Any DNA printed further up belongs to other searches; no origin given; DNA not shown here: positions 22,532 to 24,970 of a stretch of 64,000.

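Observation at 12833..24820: Almost gap-free 12-gene operon coupling a cytoplasmic Mo-bisMGD enzyme, an enone reductase, two ThuA-like proteins, an LEH-like hydrolase and a P450 to an acyl-CoA side-chain module (best candidate for an undescribed system)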

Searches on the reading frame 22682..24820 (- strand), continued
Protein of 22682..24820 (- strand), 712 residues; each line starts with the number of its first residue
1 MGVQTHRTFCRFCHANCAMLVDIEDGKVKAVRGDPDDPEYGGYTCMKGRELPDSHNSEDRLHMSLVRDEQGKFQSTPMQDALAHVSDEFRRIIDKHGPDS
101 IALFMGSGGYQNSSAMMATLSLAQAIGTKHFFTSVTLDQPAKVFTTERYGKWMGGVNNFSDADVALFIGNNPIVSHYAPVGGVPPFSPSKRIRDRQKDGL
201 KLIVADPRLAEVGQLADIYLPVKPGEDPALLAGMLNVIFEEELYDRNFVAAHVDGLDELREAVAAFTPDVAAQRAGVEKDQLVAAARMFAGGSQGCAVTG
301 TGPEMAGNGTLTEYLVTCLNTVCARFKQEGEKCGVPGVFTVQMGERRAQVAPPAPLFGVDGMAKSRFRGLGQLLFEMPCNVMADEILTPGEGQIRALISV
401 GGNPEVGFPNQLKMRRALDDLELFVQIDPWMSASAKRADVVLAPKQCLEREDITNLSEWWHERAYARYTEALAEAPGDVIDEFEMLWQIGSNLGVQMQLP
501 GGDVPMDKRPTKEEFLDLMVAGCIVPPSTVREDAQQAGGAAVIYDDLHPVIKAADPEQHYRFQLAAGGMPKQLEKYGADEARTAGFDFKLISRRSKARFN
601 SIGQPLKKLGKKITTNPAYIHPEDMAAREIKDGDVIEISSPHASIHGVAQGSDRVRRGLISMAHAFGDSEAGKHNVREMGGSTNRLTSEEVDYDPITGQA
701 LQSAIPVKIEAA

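Call 10: search_solved_structures(query=window:22682-24820:-, max_evalue=0.00001, show_alignments=1)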
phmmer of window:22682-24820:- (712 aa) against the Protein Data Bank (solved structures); distinct sequences matched with E-value up to 0.00001: 46.
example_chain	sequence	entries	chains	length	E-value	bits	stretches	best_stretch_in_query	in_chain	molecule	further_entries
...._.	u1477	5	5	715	9.5e-37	129.9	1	8-498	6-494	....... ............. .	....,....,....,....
8rqz_C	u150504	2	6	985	1.3e-35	126.2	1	5-494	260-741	Probable oxidoreductase YjgC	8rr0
9gzq_A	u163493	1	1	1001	1.4e-35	126.1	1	5-494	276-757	Probable oxidoreductase YjgC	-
7qv7_S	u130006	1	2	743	1.6e-34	122.5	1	8-495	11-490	Hydrogen dependent carbon dioxide reductase subunit FdhF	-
2e7z_A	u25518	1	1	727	9.9e-34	119.9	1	8-503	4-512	Acetylene hydratase Ahy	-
2jio_A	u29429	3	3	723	1.7e-32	115.8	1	9-499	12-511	PERIPLASMIC NITRATE REDUCTASE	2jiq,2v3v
2jim_A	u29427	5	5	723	8.4e-32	113.5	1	9-499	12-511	PERIPLASMIC NITRATE REDUCTASE | PROTEIN (PERIPLASMIC NITRATE REDUCTASE)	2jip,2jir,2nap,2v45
2vpw_A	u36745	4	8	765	1.5e-31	112.8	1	8-701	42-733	THIOSULFATE REDUCTASE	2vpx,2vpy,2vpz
9t1s_L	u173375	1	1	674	7.2e-31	110.5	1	7-494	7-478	formate dehydrogenase (coenzyme F420)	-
9vap_A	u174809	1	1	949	1.2e-30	109.8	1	4-316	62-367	Formate dehydrogenase molybdopterin-binding subunit FdhA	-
7bkb_D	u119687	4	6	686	2.2e-25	92.3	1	8-271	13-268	Formate dehydrogenase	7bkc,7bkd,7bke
7vw6_A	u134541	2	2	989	5.4e-25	91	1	7-452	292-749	Formate dehydrogenase | Tungsten-containing formate dehydrogenase alpha subunit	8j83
7e5z_A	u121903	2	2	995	5.6e-25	91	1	7-452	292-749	Formate dehydrogenase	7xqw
9wxb_B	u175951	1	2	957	7.6e-22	80.6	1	8-452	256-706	Formate dehydrogenase alpha subunit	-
6tg9_A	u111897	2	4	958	6.4e-20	74.3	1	8-330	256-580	Formate dehydrogenase subunit alpha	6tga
4ydd_A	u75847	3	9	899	3.3e-06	29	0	27-261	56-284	DMSO reductase family type II enzyme, molybdopterin subunit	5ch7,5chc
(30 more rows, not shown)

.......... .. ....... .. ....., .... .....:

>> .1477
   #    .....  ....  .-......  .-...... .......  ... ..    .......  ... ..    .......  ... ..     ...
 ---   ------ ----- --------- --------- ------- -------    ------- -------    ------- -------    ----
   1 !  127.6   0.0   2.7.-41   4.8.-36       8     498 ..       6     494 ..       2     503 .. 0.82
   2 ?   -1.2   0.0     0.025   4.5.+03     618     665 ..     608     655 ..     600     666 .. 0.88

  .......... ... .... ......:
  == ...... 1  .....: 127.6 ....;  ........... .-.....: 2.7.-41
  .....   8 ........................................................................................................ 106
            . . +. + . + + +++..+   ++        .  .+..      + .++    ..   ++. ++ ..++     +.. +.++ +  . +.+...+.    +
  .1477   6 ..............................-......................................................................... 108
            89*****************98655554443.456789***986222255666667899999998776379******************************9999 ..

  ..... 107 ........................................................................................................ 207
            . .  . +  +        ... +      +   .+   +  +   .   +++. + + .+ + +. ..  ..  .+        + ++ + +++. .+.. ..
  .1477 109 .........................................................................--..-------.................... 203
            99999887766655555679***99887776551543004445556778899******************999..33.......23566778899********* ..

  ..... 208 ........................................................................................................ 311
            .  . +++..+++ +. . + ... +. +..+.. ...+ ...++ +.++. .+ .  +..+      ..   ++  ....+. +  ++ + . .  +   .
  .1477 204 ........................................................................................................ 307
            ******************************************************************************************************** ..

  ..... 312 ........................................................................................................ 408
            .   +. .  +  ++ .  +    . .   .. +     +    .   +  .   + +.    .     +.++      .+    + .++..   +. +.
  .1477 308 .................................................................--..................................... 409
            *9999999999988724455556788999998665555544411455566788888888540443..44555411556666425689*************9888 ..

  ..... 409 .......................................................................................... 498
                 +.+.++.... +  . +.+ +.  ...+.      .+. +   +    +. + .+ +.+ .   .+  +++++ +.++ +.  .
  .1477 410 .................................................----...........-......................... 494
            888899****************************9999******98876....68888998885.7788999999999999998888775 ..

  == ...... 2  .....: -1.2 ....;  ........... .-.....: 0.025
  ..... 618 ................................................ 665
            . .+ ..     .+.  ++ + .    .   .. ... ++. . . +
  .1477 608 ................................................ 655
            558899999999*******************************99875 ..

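Call 11: find_encoding_contigs(protein=P0004, flank=10000, max_places=2)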
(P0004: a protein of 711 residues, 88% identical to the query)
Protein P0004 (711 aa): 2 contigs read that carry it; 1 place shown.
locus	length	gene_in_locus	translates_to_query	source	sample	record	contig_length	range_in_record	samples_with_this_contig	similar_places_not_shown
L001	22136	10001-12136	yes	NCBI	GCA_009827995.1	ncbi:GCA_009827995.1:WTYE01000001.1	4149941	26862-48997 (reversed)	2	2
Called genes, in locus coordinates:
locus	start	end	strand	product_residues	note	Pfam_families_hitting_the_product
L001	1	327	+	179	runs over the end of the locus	PF13669:Glyoxalase_4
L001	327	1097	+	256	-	PF00753:Lactamase_B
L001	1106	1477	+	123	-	PF07366:SnoaL (weak), PF07858:LEH (faint), PF13577:SnoaL_4, PF12680:SnoaL_2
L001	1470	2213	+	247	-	PF00378:ECH_1, PF16113:ECH_2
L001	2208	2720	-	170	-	PF13577:SnoaL_4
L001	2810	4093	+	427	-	PF00067:p450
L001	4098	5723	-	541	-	PF00890:FAD_binding_2, PF01134:GIDA (faint), PF01266:DAO, PF03486:HI0933_like (weak), PF07992:Pyr_redox_2 (faint), PF12831:FAD_oxidored, PF13450:NAD_binding_8 (faint)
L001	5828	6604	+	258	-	PF00106:adh_short, PF01370:Epimerase (faint), PF08659:KR, PF23441:SDR (faint), PF13460:NAD_binding_10 (weak), PF13561:adh_short_C2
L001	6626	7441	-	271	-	PF00106:adh_short, PF08659:KR, PF13561:adh_short_C2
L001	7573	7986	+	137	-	PF13577:SnoaL_4, PF12680:SnoaL_2, PF14534:DUF4440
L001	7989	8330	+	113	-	PF03992:ABM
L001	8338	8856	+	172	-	PF12804:NTP_transf_3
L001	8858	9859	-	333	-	PF16884:ADH_N_2, PF00107:ADH_zinc_N, PF13602:ADH_zinc_N_2 (weak)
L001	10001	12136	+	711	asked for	PF04879:Molybdop_Fe4S4, PF00384:Molybdopterin, PF01568:Molydop_binding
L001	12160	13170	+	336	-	PF16884:ADH_N_2, PF00107:ADH_zinc_N, PF13602:ADH_zinc_N_2 (weak)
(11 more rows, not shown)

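Call 22: find_encoding_contigs(protein=P0074, flank=10000, max_places=2)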
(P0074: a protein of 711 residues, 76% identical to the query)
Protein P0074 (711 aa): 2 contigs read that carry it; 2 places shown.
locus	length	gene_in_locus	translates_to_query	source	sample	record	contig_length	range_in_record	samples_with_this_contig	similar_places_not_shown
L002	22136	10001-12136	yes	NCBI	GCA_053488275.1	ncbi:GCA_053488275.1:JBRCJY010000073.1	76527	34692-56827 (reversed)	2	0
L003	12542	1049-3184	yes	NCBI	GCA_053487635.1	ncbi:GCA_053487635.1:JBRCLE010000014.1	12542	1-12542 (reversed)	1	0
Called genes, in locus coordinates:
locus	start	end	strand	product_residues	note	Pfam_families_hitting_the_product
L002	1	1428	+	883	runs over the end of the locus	PF07715:Plug, PF00593:TonB_dep_Rec_b-barrel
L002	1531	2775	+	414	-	PF00355:Rieske, PF00848:Ring_hydroxyl_A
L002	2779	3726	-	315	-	PF01370:Epimerase (faint), PF05368:NmrA, PF13460:NAD_binding_10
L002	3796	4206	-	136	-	PF20789:4HBT_3C, PF13622:4HBT_3, PF03061:4HBT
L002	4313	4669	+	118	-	PF13577:SnoaL_4 (weak), PF12680:SnoaL_2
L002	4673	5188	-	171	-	PF13577:SnoaL_4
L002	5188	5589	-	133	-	PF03992:ABM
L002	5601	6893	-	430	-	PF00067:p450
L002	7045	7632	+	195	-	PF02627:CMD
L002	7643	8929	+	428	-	PF00067:p450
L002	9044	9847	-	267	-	PF00106:adh_short, PF01370:Epimerase (faint), PF08659:KR, PF13561:adh_short_C2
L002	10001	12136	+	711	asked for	PF04879:Molybdop_Fe4S4, PF00384:Molybdopterin, PF01568:Molydop_binding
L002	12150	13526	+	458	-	PF00355:Rieske, PF00848:Ring_hydroxyl_A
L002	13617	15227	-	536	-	PF00890:FAD_binding_2, PF01266:DAO, PF03486:HI0933_like (weak), PF07992:Pyr_redox_2 (weak), PF12831:FAD_oxidored, PF13450:NAD_binding_8 (weak)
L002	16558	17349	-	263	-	PF13577:SnoaL_4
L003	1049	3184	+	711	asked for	PF04879:Molybdop_Fe4S4, PF00384:Molybdopterin, PF01568:Molydop_binding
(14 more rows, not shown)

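Call 23: find_encoding_contigs(protein=P0044, flank=10000, max_places=2)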
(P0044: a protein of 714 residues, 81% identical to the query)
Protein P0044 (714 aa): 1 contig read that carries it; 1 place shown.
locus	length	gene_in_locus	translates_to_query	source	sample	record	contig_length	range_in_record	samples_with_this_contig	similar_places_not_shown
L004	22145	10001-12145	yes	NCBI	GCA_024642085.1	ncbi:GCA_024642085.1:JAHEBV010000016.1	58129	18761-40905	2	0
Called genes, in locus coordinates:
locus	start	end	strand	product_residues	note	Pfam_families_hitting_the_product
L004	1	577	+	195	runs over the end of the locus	PF02627:CMD (weak)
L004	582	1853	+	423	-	PF00067:p450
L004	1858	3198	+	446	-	PF00355:Rieske, PF00848:Ring_hydroxyl_A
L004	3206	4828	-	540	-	PF00890:FAD_binding_2, PF01266:DAO, PF03486:HI0933_like (weak), PF12831:FAD_oxidored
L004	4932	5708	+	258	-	PF00106:adh_short, PF08659:KR, PF23441:SDR (weak), PF13561:adh_short_C2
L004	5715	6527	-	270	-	PF00106:adh_short, PF01488:Shikimate_DH (weak), PF03807:F420_oxidored (faint), PF08659:KR (weak), PF13561:adh_short_C2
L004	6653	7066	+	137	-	PF13577:SnoaL_4, PF14534:DUF4440, PF12680:SnoaL_2 (weak)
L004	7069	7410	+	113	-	PF03992:ABM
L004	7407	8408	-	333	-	PF16884:ADH_N_2, PF00107:ADH_zinc_N, PF13602:ADH_zinc_N_2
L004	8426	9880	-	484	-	PF03055:RPE65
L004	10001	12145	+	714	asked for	PF04879:Molybdop_Fe4S4, PF00384:Molybdopterin, PF01568:Molydop_binding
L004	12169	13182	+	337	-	PF16884:ADH_N_2, PF00107:ADH_zinc_N, PF13602:ADH_zinc_N_2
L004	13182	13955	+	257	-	PF06283:ThuA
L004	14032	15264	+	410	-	PF00067:p450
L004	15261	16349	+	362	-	PF02771:Acyl-CoA_dh_N, PF02770:Acyl-CoA_dh_M, PF00441:Acyl-CoA_dh_1, PF08028:Acyl-CoA_dh_2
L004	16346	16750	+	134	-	PF01796:OB_ChsH2_C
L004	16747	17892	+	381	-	PF00108:Thiolase_N (weak), PF02803:Thiolase_C (weak), PF22691:Thiolase_C_1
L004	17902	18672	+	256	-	PF00106:adh_short, PF13561:adh_short_C2, PF23441:SDR (weak)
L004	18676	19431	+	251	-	PF06283:ThuA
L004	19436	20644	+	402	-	PF02771:Acyl-CoA_dh_N, PF02770:Acyl-CoA_dh_M, PF00441:Acyl-CoA_dh_1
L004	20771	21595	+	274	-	PF00196:GerE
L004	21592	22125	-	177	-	PF00903:Glyoxalase (weak), PF13669:Glyoxalase_4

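Call 30: search_protein_representatives(protein=window:22682-24820:-)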
Query: 712 residues. Proteins with E-value up to 0.001 (for the whole library): 12536; up to 1e-10: 5222; up to 1e-30: 979. The best 150 are listed.
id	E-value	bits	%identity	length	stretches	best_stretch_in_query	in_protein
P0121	1.4e-234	797.0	54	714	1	1-710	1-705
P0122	4.2e-202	689.7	48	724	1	1-709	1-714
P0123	1.6e-168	578.7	41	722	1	2-711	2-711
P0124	1.6e-166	572.1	42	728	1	3-710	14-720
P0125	8.4e-164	563.1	40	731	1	1-710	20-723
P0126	2.6e-163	561.5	42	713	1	4-711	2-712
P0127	3.6e-157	541.2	41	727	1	1-710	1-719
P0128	2.6e-155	535.0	41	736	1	4-710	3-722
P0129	5.1e-155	534.1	40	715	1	3-709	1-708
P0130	5.7e-145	500.9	39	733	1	4-711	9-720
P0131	2.0e-141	489.1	39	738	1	4-710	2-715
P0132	1.6e-138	479.6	39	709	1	6-710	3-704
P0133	3.0e-134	465.4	38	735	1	5-711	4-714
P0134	1.9e-133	462.8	39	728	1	7-710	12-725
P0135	1.7e-131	456.4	39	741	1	6-710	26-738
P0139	5.8e-130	451.3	40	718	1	3-712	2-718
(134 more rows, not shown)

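Call 31: list_cluster_members(proteins=[P0121, P0122, P0123, P0124, P0125, P0126, P0127, P0129, P0132, P0139])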
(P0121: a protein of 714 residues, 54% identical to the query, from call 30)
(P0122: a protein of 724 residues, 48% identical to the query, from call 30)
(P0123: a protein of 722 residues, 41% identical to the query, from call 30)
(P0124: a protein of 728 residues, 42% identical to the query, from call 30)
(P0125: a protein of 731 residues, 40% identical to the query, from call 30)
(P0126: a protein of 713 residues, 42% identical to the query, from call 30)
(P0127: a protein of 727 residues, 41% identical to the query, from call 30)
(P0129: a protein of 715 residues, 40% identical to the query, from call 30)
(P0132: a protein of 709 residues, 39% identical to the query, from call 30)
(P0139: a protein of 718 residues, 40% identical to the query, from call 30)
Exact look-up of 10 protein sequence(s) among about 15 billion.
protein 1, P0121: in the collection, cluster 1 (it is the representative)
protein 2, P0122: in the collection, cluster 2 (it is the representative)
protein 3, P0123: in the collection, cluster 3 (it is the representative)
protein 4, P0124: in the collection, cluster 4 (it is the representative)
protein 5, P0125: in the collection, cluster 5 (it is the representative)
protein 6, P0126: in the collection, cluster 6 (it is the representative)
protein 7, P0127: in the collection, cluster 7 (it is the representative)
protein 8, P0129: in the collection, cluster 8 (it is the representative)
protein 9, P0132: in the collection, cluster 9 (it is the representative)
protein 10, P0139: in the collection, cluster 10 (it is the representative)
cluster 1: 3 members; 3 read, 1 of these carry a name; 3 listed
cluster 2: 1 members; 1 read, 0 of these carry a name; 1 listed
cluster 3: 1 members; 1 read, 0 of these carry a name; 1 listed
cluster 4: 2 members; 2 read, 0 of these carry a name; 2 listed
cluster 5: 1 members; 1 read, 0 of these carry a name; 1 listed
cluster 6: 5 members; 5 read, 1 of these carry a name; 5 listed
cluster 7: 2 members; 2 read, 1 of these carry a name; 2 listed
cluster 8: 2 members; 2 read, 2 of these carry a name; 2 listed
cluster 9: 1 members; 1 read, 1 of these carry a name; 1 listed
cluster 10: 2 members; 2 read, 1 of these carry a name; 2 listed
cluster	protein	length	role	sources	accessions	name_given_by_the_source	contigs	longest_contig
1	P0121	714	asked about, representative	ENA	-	-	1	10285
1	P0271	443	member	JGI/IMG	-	anaerobic selenocysteine-containing dehydrogenase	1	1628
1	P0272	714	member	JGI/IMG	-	-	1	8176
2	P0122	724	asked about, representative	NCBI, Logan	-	-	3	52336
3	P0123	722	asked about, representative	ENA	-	-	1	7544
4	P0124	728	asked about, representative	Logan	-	-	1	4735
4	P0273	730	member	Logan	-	-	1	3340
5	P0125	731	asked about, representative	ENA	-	-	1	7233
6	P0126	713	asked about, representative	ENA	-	-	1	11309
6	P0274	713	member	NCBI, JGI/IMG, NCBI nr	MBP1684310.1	MAG: hypothetical protein H6Q33_453 [Deltaproteobacteria bacterium] | hypothetical protein [Deltaproteobacteria bacterium]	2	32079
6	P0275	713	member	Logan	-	-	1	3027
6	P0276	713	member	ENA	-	-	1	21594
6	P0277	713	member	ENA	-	-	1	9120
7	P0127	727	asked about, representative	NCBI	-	-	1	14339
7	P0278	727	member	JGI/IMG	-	anaerobic selenocysteine-containing dehydrogenase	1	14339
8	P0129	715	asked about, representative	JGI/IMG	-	anaerobic selenocysteine-containing dehydrogenase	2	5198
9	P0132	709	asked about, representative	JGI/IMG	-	anaerobic selenocysteine-containing dehydrogenase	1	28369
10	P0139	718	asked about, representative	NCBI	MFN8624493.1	MAG: molybdopterin-dependent oxidoreductase [Candidatus Binatia bacterium]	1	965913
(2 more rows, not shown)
